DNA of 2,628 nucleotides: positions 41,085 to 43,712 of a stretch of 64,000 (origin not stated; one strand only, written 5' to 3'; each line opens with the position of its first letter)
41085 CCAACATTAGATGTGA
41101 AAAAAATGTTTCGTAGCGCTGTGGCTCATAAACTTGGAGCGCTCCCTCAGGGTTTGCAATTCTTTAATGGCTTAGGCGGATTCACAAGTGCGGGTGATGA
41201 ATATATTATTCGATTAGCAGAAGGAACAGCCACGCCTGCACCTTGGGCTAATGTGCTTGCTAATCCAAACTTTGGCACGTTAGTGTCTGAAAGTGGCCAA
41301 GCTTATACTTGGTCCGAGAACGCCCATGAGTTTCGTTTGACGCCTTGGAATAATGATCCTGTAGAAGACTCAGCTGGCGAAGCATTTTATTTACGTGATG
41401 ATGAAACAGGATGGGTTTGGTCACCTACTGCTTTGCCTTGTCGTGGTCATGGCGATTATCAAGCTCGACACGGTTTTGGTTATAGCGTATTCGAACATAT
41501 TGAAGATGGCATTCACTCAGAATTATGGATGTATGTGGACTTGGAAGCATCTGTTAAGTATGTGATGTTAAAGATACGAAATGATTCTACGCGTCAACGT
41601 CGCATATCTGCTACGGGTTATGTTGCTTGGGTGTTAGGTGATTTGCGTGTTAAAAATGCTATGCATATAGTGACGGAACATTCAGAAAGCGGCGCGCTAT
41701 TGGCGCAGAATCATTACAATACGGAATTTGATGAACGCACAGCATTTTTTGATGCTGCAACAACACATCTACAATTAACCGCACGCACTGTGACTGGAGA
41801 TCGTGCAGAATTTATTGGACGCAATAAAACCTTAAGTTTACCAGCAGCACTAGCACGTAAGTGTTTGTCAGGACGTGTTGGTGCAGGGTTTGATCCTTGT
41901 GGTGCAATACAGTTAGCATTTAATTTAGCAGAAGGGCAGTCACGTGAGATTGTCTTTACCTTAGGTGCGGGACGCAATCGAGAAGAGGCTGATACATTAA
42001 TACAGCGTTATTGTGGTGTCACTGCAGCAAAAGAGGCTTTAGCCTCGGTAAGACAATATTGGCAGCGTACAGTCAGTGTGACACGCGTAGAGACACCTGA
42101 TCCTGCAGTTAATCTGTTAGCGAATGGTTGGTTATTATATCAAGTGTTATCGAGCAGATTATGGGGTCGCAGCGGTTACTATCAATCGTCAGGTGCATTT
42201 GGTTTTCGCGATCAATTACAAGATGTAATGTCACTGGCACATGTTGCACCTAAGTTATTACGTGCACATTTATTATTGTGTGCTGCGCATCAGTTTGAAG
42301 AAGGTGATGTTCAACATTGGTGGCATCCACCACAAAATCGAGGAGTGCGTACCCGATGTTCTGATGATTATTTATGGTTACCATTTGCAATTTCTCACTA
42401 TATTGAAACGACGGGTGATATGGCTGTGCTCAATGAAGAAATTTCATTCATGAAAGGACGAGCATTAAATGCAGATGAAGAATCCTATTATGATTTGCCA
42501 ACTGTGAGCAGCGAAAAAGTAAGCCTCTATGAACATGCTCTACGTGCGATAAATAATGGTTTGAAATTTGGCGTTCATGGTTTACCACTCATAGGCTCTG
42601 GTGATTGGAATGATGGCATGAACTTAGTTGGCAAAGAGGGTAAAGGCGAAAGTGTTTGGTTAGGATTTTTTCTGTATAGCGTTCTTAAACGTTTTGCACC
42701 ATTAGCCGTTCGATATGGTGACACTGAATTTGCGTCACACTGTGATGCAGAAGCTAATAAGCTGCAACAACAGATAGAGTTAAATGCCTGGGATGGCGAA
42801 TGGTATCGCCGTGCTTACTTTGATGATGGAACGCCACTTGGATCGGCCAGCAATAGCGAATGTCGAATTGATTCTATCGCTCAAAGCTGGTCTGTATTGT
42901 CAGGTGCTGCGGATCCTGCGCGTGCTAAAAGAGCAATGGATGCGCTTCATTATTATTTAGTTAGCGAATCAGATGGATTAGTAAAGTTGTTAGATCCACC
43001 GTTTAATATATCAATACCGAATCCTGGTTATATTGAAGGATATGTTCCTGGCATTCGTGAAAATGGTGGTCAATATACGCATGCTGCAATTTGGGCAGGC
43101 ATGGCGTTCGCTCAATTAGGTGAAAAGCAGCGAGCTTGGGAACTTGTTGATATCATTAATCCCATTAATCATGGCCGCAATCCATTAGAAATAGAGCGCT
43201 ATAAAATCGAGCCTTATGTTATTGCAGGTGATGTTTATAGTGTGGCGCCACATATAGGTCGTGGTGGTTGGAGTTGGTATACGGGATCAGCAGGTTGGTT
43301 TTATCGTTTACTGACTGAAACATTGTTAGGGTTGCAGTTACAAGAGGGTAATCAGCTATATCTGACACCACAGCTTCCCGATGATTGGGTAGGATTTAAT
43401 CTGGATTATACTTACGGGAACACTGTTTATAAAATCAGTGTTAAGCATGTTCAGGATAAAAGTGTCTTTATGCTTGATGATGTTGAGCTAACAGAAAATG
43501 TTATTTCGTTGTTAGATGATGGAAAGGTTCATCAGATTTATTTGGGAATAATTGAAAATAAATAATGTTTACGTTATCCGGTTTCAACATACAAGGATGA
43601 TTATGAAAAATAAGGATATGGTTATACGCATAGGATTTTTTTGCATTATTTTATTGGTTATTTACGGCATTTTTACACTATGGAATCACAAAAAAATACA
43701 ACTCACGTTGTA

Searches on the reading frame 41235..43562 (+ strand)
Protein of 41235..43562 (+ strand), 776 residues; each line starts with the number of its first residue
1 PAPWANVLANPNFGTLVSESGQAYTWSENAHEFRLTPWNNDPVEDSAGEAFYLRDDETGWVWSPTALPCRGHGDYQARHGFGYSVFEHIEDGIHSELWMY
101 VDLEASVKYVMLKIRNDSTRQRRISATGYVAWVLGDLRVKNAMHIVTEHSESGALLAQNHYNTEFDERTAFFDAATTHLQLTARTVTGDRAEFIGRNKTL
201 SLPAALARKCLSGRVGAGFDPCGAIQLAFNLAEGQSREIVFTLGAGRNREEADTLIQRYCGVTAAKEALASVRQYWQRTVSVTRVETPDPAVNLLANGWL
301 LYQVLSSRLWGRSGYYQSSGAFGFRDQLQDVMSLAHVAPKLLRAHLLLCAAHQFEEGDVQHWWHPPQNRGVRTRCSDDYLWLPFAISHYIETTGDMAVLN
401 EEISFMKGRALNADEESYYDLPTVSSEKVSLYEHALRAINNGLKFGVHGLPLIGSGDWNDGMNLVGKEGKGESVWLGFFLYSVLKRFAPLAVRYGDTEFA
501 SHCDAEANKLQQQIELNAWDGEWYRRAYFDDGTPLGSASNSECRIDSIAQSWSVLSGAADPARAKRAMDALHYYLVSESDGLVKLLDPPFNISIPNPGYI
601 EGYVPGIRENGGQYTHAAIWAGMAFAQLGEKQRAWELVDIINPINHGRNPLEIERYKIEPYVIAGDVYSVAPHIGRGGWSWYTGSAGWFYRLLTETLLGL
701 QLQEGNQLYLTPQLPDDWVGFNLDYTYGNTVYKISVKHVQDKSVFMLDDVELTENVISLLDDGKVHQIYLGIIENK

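Call 18: find_related_loci(query=window:41235-43562:+, collection=genome_contigs, flank=10000)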
Query window:41235-43562:+ (776 aa) in genome_contigs; peptide patterns used: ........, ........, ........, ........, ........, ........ (x = any residue, [..] = any of these).
600 stretches matched a pattern (row limit reached: there are more); 600 encode a relative of the query (tblastn E <= 1e-3); the best 80 are kept; 80 distinct loci.
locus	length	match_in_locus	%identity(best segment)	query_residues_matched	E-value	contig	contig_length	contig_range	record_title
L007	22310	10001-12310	73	1-770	0e+0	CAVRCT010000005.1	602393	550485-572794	MAG: uncultured Gammaproteobacteria bacterium isolate MFD04780.bin.1.207 genome assembly, contig: contig_29088, whole ge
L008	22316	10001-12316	67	1-775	0e+0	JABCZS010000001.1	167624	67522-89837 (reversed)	MAG: Gammaproteobacteria bacterium isolate BWOrgControl_Nextera69_MAG3 3300020615.a:Ga0206861_1001, whole genome shotgun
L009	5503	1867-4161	62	1-768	0e+0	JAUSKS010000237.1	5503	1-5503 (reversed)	MAG: Gallionellaceae bacterium isolate E14_metabat.bin.70 E14_k141_630582, whole genome shotgun sequence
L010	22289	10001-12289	63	1-768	0e+0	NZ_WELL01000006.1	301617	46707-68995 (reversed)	Pseudomonas sp. L-22-4S-12 NODE_6_length_301617_cov_334.469588, whole genome shotgun sequence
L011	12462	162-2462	62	1-772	0e+0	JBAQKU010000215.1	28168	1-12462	MAG: Telluria sp. isolate MFD12080_ilm_asm_bin4 k127_34217, whole genome shotgun sequence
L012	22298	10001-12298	64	1-768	0e+0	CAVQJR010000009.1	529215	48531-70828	MAG: uncultured delta proteobacterium isolate MFD02416.bin.1.270 genome assembly, contig: contig_41273, whole genome sho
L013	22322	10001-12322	62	1-772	0e+0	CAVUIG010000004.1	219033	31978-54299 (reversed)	MAG: uncultured beta proteobacterium isolate MFD02159.bin.2.77 genome assembly, contig: contig_13250, whole genome shotg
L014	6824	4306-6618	63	1-773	0e+0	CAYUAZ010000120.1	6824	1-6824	MAG TPA_asm: uncultured Gammaproteobacteria bacterium isolate SRP302447_co1_433 genome assembly, contig: NODE_30451_leng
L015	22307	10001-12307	62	1-770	0e+0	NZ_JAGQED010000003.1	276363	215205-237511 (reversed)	Collimonas antrihumi strain DSM 104040 NODE_3_length_276363_cov_39.208698, whole genome shotgun sequence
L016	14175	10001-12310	63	1-772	0e+0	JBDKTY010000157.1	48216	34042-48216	MAG: Syntrophobacter sp. isolate 7_bin.95 c_000000777593, whole genome shotgun sequence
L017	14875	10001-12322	61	1-776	0e+0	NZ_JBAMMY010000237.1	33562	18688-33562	Desulfobacterium sp. N47 k141_465, whole genome shotgun sequence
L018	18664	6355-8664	63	1-772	0e+0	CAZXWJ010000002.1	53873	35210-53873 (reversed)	MAG TPA_asm: uncultured Desulfobacteraceae bacterium isolate binchicken_co42_476 genome assembly, contig: NODE_430_lengt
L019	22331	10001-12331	61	1-773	0e+0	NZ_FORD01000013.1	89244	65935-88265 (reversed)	Nitrosomonas sp. Nm34, whole genome shotgun sequence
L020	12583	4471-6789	63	1-775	0e+0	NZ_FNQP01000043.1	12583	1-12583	Thiothrix caldifontis strain DSM 21228, whole genome shotgun sequence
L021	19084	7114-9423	63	1-772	0e+0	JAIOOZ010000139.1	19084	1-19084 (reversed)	MAG: Betaproteobacteria bacterium isolate LakeFargette_0920_ALND_MAG_62_19 LacPavin_0920_ALND_scaffold_105849, whole gen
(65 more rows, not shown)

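Call 22: search_protein_families(library=pfam, proteins=[L008:12324-14189:+, L008:2033-3211:+, L008:1039-2043:+, L008:293-1057:+, L008:14950-16059:+, L007:2138-3442:+, L007:615-2150:+, L007:12305-13729:-, L007:17337-18953:-, L007:19031-20959:-])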
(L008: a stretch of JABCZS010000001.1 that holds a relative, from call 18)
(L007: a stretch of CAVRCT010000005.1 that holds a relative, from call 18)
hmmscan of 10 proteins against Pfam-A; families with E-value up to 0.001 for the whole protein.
L008:12324-14189:+ (621 aa): 2 families
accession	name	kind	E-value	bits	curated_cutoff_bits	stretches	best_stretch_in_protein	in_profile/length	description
PF02705.21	K_trans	-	1.1e-176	588.3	24.8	1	9-456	1-453/454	K+ potassium transporter integral membrane domain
PF22776.1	K_trans_C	-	1.6e-31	109.6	24.8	1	470-621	3-151/151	K+ potassium transporter C-terminal domain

L008:2033-3211:+ (392 aa): 5 families
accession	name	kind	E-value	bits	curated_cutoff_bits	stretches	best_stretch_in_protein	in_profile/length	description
PF00834.25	Ribul_P_3_epim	-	6.9e-68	228.4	21.1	1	177-374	2-198/198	Ribulose-phosphate 3 epimerase family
PF00702.32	Hydrolase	-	6.9e-12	46.6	26.4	1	32-136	96-190/191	haloacid dehalogenase-like hydrolase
PF13242.12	Hydrolase_like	-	3.8e-11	43.2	22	1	98-145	2-50/75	HAD-hyrolase-like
PF13419.12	HAD_2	-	3.3e-10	40.8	23.8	1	32-143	77-178/178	Haloacid dehalogenase-like hydrolase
PF01729.25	QRPTase_C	-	2.5e-05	24.5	23.1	0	326-373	111-158/169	Quinolinate phosphoribosyl transferase, C-terminal domain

L008:1039-2043:+ (334 aa): 1 family
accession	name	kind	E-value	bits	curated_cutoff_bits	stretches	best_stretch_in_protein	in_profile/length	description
PF00274.25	Glycolytic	-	2.8e-139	464.2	22.2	1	5-331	1-329/349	Fructose-bisphosphate aldolase class-I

L008:293-1057:+ (254 aa): 1 family
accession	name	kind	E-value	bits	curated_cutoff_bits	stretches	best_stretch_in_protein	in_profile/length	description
PF01182.26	Glucosamine_iso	-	4e-61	207.2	27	1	16-239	3-225/225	Glucosamine-6-phosphate isomerases/6-phosphogluconolactonase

L008:14950-16059:+ (369 aa): 1 family
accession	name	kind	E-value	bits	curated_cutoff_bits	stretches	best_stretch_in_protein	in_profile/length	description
PF00871.23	Acetate_kinase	-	9e-106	354.3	22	1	39-359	58-392/392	Acetokinase family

L007:2138-3442:+ (434 aa): 4 families
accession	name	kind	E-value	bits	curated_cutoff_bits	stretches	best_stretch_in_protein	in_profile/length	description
PF01182.26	Glucosamine_iso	-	1.4e-57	195.6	27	1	15-249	2-225/225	Glucosamine-6-phosphate isomerases/6-phosphogluconolactonase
PF13242.12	Hydrolase_like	-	2.5e-12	47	22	1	357-425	3-75/75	HAD-hyrolase-like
PF00702.32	Hydrolase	-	2.9e-10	41.3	26.4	1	295-395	101-191/191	haloacid dehalogenase-like hydrolase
PF13419.12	HAD_2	-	2.1e-09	38.2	23.8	1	295-401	82-178/178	Haloacid dehalogenase-like hydrolase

L007:615-2150:+ (511 aa): 2 families
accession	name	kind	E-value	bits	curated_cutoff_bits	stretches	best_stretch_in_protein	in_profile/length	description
PF02781.21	G6PD_C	-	3.4e-110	368.2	27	1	212-509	1-295/296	Glucose-6-phosphate dehydrogenase, C-terminal domain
PF00479.28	G6PD_N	-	2.2e-54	185.3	22.1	1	28-210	1-183/183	Glucose-6-phosphate dehydrogenase, NAD binding domain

L007:12305-13729:- (474 aa): 5 families
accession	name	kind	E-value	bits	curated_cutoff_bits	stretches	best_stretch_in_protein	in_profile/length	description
PF05970.20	PIF1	-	6.8e-17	62.2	25.9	1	7-98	97-191/223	PIF1-like helicase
PF14493.12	HTH_40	-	2.1e-16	60.4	27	1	377-470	1-89/89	Helix-turn-helix domain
PF21530.3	Pif1_2B_dom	-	3e-06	27.3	23.9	1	177-217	6-47/47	DNA helicase Pif1, 2B domain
PF02689.20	Herpes_Helicase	-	0.0004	19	27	0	264-315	732-784/808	Helicase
PF13604.12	AAA_30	-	0.0008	19.6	27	0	12-115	88-175/191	AAA domain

L007:17337-18953:- (538 aa): 5 families
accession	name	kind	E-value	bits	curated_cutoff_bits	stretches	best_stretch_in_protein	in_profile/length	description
PF04546.19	Sigma70_ner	-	5.6e-57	193.5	29.7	1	140-345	2-210/210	Sigma-70, non-essential region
PF03979.19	Sigma70_r1_1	-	5.5e-30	103.6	22.5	1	4-81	1-77/81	Sigma-70 factor, region 1.1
PF04539.22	Sigma70_r3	-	7.6e-26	90.5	25.3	1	455-523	1-69/78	Sigma-70 region 3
PF04542.20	Sigma70_r2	-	4.3e-24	84.5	24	1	376-446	1-71/71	Sigma-70 region 2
PF00140.25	Sigma70_r1_2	-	1.1e-13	51.3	22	1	98-129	1-32/34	Sigma-70 factor, region 1.2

L007:19031-20959:- (642 aa): 8 families
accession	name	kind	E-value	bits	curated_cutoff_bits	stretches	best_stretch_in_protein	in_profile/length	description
PF08275.17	DNAG_N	-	7.7e-44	149.3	26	1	195-318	1-127/128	DNA primase catalytic core, N-terminal domain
PF01807.25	Zn_ribbon_DnaG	-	8.4e-37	125.4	24.9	1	77-172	2-96/98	CHC2 zinc finger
PF08278.16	DnaG_DnaB_bind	-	5.4e-27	95.1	29.1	1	517-637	2-124/124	DNA primase DnaG DnaB-binding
PF13155.12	Toprim_2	-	1.1e-18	67.8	22.1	1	329-416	1-87/88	Toprim-like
PF13662.12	Toprim_4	-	3.4e-15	56.5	25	1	328-394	3-73/85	Toprim domain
PF01751.28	Toprim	-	2.7e-13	50.4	23.1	1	328-405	2-94/96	Toprim domain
PF10410.14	DnaB_bind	-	4.8e-12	46.4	20.6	1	437-488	2-53/56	DnaB-helicase binding domain of primase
PF13362.12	Toprim_3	-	1.1e-07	32.6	27.2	1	328-423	2-95/95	Toprim domain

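Call 42: find_homologous_proteins(query=window:41235-43562:+)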
Query window:41235-43562:+ (776 aa): 8000 proteins with E <= 0.001 among 8000 candidates; the best 120 are listed.
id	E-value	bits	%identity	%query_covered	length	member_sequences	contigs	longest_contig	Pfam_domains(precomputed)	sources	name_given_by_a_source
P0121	0.0e+0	1488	80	99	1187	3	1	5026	PF06165.19,PF17167.11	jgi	jgi:cyclic beta-1,2-glucan synthetase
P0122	0.0e+0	1483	79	100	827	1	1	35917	PF06165.19,PF17167.11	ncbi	-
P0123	0.0e+0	1455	77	99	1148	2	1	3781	PF06165.19,PF17167.11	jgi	jgi:cyclic beta-1,2-glucan synthetase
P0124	0.0e+0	1421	76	99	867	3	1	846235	PF06165.19,PF17167.11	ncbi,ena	-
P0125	0.0e+0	1371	73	99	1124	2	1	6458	PF06165.19,PF17167.11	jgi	jgi:cyclic beta-1,2-glucan synthetase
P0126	0.0e+0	1366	74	99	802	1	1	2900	PF06165.19,PF17167.11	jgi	jgi:cellobiose phosphorylase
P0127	0.0e+0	1358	72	99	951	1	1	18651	PF06165.19,PF17167.11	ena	-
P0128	0.0e+0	1356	71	99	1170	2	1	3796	PF06165.19,PF17167.11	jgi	jgi:cellobiose phosphorylase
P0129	0.0e+0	1332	72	98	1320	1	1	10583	PF06165.19,PF17167.11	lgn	-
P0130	0.0e+0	1282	69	99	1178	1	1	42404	PF06165.19,PF17167.11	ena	-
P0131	0.0e+0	1280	70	99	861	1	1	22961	PF06165.19,PF17167.11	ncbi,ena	-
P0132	0.0e+0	1278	70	100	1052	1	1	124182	PF06165.19,PF17167.11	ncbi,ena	-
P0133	0.0e+0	1275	71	98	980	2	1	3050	PF06165.19,PF17167.11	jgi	jgi:cellobiose phosphorylase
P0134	0.0e+0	1231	67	100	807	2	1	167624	PF06165.19,PF17167.11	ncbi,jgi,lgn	-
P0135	0.0e+0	1231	68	100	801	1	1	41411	PF06165.19,PF17167.11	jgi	jgi:cellobiose phosphorylase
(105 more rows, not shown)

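Call 43: find_encoding_contigs(protein=P0122, flank=10000, max_places=1)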
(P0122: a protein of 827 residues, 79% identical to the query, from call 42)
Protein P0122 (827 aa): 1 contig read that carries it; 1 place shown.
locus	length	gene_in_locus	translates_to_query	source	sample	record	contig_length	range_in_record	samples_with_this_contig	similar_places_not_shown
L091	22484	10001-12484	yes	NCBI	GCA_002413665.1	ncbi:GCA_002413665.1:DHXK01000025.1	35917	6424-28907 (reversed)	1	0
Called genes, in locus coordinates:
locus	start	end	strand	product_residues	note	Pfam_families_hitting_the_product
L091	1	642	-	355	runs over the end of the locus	PF13095:FTA2 (faint), PF00069:Pkinase, PF07714:PK_Tyr_Ser-Thr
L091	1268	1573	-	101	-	PF13610:DDE_Tnp_IS240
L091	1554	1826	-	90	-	-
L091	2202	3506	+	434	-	PF10091:Glycoamylase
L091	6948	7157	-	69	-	-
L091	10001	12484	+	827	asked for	PF06165:GH94_b-supersand, PF17167:Glyco_hydro_94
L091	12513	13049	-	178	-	PF00702:Hydrolase, PF13419:HAD_2, PF13242:Hydrolase_like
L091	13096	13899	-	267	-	PF01182:Glucosamine_iso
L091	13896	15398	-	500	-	-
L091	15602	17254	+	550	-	PF02878:PGM_PMM_I, PF02879:PGM_PMM_II, PF02880:PGM_PMM_III, PF00408:PGM_PMM_IV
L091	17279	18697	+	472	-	PF03446:NAD_binding_2, PF00393:6PGD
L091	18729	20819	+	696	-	PF00456:Transketolase_N, PF02779:Transket_pyr, PF02780:Transketolase_C, PF22613:Transketolase_C_1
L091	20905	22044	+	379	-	PF00923:TAL_FSA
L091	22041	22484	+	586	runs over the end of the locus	PF00342:PGI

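Call 44: find_encoding_contigs(protein=P0124, flank=10000, max_places=1)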
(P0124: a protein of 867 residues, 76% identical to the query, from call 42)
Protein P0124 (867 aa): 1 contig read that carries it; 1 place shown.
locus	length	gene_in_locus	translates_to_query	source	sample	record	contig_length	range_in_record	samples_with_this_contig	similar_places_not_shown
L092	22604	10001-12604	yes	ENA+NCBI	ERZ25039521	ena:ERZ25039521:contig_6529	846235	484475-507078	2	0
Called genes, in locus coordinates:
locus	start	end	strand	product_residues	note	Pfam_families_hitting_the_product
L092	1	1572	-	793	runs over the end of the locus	PF09364:XFP_N, PF03894:XFP, PF09363:XFP_C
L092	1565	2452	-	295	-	PF00483:NTP_transferase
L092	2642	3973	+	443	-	PF10091:Glycoamylase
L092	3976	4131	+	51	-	-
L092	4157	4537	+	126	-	-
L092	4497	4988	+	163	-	-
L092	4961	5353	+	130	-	-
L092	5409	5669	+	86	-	-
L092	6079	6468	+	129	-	-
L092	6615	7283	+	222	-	-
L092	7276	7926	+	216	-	-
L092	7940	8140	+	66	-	-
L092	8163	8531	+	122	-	PF10091:Glycoamylase (weak)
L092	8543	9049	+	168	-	PF06165:GH94_b-supersand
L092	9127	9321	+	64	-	PF06165:GH94_b-supersand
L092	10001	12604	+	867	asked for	PF06165:GH94_b-supersand, PF17167:Glyco_hydro_94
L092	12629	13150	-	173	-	PF00702:Hydrolase, PF13419:HAD_2, PF13242:Hydrolase_like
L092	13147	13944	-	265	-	PF01182:Glucosamine_iso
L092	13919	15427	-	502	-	PF00479:G6PD_N, PF02781:G6PD_C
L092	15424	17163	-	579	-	PF00342:PGI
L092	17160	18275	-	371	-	PF00923:TAL_FSA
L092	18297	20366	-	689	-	PF00456:Transketolase_N, PF02779:Transket_pyr, PF22613:Transketolase_C_1, PF02780:Transketolase_C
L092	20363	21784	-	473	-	PF03446:NAD_binding_2, PF03807:F420_oxidored (weak), PF00393:6PGD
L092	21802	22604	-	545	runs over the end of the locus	PF02878:PGM_PMM_I, PF02879:PGM_PMM_II, PF02880:PGM_PMM_III, PF00408:PGM_PMM_IV (weak)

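Call 45: find_encoding_contigs(protein=P0121, flank=10000, max_places=1)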
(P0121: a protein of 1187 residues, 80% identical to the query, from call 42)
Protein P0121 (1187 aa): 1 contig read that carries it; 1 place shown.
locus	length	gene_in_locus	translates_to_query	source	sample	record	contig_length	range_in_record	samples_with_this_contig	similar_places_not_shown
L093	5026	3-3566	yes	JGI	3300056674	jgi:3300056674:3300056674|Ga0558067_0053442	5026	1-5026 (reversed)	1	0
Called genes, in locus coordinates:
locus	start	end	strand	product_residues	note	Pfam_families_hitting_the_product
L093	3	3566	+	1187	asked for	PF06165:GH94_b-supersand, PF17167:Glyco_hydro_94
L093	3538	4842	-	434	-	PF10091:Glycoamylase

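Call 56: find_encoding_contigs(protein=P0132, flank=10000, max_places=1)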
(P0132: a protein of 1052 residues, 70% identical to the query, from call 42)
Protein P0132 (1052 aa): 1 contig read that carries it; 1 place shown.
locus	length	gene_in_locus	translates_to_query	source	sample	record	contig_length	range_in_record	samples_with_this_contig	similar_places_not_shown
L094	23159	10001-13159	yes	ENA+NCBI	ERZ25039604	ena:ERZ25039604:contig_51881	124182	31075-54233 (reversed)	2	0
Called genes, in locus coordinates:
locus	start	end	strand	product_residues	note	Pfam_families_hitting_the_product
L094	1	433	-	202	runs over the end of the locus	PF00702:Hydrolase, PF13419:HAD_2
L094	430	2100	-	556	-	PF02878:PGM_PMM_I, PF02879:PGM_PMM_II, PF02880:PGM_PMM_III, PF00408:PGM_PMM_IV (weak)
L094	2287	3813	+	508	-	PF00479:G6PD_N, PF02781:G6PD_C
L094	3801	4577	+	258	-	PF01182:Glucosamine_iso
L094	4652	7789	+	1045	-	-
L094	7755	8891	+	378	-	-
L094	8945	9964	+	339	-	PF10091:Glycoamylase (weak), PF06165:GH94_b-supersand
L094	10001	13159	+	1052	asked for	PF06165:GH94_b-supersand, PF17167:Glyco_hydro_94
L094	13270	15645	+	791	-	-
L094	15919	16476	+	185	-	-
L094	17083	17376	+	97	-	-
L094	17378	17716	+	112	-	PF08843:AbiEii (weak)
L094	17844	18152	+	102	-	-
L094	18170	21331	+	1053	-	-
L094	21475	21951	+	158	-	-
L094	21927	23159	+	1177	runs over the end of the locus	PF00025:Arf, PF00071:Ras, PF01926:MMR_HSR1 (weak), PF08477:Roc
